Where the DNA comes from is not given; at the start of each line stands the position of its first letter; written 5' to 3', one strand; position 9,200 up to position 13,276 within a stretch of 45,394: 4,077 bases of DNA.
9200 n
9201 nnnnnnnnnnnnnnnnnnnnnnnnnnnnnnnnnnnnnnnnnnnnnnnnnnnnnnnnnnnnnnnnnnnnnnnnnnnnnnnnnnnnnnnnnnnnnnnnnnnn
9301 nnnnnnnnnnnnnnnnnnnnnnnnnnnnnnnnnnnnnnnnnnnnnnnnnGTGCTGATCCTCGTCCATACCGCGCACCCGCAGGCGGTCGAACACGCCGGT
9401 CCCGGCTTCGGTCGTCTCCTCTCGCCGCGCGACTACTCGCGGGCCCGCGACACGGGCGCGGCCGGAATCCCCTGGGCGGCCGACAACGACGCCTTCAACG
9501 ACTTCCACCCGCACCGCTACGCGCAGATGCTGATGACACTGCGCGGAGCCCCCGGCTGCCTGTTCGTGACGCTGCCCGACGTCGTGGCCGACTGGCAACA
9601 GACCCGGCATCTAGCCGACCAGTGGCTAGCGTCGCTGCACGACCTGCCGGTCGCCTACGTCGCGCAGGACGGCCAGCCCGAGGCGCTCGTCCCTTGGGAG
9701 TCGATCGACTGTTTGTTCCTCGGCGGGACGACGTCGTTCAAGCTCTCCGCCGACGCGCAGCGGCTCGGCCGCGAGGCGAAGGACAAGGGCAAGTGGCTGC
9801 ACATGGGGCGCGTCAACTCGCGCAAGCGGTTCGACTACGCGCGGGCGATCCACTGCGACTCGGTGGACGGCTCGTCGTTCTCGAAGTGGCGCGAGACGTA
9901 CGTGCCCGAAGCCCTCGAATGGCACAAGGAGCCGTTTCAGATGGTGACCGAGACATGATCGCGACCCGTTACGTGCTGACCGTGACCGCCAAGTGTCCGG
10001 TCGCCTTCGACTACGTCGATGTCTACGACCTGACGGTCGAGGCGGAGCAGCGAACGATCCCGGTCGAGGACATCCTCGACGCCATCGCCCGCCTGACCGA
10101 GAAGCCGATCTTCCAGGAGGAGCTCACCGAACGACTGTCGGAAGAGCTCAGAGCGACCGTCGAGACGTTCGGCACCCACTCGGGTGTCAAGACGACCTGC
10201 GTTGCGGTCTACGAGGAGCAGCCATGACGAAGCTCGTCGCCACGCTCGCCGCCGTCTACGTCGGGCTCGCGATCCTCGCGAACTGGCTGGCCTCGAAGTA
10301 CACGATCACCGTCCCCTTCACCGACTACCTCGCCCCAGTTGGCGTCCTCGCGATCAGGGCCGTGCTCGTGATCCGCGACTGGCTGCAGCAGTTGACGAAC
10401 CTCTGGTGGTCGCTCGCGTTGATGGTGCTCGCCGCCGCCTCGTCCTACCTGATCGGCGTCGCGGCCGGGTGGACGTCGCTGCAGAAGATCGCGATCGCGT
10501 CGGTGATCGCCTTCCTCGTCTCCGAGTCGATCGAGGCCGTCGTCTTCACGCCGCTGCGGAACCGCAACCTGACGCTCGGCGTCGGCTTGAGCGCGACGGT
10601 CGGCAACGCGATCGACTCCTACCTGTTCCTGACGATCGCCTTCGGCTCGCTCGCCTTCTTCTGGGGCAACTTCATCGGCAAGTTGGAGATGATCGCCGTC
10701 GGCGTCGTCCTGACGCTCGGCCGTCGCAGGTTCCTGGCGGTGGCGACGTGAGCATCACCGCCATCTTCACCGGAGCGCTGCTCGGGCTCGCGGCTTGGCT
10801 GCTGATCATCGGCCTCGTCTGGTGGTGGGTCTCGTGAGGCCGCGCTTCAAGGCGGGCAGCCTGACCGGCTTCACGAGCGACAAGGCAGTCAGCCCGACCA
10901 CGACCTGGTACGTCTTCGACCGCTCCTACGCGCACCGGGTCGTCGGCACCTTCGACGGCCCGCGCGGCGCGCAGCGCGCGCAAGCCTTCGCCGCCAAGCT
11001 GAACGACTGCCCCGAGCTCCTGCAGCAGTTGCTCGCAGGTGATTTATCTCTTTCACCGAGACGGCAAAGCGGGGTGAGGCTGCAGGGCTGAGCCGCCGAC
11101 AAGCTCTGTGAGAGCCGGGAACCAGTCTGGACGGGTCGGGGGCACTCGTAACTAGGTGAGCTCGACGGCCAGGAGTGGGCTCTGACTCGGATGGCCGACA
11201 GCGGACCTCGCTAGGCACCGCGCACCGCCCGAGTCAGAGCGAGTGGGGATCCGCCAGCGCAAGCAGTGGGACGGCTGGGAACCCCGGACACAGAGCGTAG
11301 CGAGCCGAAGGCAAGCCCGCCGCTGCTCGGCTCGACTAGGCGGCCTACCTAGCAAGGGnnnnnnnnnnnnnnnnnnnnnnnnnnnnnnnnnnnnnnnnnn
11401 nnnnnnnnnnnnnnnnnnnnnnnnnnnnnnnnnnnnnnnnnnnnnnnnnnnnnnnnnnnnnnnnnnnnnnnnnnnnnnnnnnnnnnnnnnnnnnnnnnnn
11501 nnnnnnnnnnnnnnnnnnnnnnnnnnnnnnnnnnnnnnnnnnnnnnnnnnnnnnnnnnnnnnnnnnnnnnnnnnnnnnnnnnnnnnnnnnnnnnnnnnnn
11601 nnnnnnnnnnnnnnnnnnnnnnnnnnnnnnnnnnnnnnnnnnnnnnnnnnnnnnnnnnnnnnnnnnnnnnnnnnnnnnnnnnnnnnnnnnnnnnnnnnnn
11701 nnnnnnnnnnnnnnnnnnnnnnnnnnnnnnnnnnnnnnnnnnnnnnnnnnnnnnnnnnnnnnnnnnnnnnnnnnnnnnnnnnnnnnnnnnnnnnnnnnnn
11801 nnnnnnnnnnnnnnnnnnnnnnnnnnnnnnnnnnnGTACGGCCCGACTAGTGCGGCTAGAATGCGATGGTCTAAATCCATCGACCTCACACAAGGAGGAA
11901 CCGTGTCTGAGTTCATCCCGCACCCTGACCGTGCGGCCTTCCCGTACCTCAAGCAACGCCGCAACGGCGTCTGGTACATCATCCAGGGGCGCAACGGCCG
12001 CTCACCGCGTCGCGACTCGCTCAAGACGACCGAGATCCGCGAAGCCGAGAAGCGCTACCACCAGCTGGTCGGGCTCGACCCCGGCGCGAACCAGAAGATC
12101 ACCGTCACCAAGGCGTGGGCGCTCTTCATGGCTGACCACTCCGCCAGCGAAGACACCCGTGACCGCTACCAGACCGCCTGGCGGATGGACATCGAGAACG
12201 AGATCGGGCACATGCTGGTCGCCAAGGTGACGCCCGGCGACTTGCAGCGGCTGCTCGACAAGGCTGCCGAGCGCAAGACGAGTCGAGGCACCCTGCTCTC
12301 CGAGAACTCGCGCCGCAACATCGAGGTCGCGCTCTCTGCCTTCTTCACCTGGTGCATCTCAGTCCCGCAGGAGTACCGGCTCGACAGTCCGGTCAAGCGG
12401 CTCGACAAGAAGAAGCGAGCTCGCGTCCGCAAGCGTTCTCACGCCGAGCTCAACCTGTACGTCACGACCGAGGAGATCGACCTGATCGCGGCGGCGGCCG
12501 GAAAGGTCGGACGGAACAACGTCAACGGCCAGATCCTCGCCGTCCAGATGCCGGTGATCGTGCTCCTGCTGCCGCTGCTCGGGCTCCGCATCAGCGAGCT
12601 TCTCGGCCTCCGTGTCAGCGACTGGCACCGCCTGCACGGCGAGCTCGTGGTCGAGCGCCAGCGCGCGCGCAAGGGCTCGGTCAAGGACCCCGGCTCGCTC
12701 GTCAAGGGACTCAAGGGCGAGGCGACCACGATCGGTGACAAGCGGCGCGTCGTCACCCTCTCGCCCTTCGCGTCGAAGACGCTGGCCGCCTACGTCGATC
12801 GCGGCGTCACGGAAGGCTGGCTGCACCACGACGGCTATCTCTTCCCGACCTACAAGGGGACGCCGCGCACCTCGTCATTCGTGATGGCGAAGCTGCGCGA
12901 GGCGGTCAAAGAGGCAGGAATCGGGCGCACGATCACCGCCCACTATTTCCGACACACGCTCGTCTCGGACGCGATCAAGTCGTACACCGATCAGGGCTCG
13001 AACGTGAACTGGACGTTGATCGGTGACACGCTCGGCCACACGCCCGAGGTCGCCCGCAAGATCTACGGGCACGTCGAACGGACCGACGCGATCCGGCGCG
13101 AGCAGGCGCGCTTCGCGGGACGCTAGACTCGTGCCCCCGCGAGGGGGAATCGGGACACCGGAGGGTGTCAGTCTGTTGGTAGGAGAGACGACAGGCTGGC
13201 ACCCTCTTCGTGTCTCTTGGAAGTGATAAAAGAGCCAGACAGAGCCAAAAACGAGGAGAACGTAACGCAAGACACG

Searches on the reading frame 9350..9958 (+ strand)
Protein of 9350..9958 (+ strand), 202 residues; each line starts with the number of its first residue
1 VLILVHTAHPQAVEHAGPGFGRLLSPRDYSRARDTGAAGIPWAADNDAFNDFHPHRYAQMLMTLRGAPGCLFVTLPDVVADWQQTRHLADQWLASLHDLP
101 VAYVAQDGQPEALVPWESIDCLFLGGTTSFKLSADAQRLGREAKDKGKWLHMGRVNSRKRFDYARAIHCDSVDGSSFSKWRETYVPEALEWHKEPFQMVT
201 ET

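Call 30: search_protein_families(library=phrogs, proteins=[window:9350-9958:+], max_evalue=0.001)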
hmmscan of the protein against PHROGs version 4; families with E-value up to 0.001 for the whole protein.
window:9350-9958:+ (202 aa): 1 family
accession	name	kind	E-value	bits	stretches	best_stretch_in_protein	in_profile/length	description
phrog_15826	-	unknown function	2e-42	146.3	1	36-192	36-197/212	-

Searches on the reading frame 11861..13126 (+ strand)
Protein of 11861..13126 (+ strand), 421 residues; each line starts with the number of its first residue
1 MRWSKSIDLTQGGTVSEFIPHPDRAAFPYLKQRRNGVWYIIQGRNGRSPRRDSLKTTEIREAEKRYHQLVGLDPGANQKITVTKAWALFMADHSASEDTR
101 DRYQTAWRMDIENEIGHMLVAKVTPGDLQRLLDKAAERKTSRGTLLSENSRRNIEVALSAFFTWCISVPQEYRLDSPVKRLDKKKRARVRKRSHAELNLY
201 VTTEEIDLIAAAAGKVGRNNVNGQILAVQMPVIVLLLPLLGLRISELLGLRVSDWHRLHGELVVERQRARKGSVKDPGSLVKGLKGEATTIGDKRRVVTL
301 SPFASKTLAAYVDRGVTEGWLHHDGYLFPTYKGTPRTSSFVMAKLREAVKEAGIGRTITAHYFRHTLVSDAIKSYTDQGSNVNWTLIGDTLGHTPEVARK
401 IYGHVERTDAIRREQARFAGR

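Call 30: search_protein_families(library=phrogs, proteins=[window:11861-13126:+], max_evalue=0.001)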
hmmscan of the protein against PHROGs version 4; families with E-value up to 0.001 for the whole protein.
window:11861-13126:+ (421 aa): 3 families
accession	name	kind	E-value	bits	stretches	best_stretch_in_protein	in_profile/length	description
phrog_1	-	integration and excision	6.1e-42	145.7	1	29-414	115-442/611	integrase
phrog_216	-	integration and excision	1.5e-17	64.7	1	157-407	21-226/301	integrase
phrog_7685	-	integration and excision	5.8e-06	27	1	326-407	152-225/240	integrase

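Call 64: find_related_loci(query=A2, collection=viral_contigs, flank=10000)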
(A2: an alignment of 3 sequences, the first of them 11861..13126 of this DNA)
Query A2 (421 aa) in viral_contigs; peptide patterns used: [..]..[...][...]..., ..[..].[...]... (x = any residue, [..] = any of these).
303 stretches matched a pattern; 4 encode a relative of the query (tblastn E <= 1e-3); 4 distinct loci.
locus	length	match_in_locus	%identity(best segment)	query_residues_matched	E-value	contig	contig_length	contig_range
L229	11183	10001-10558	29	179-408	2e-13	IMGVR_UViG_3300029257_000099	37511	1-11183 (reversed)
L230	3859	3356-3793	30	228-408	2e-13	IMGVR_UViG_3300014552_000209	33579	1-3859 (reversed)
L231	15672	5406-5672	29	318-413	5e-7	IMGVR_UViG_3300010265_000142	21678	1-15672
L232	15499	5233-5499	29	318-413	5e-7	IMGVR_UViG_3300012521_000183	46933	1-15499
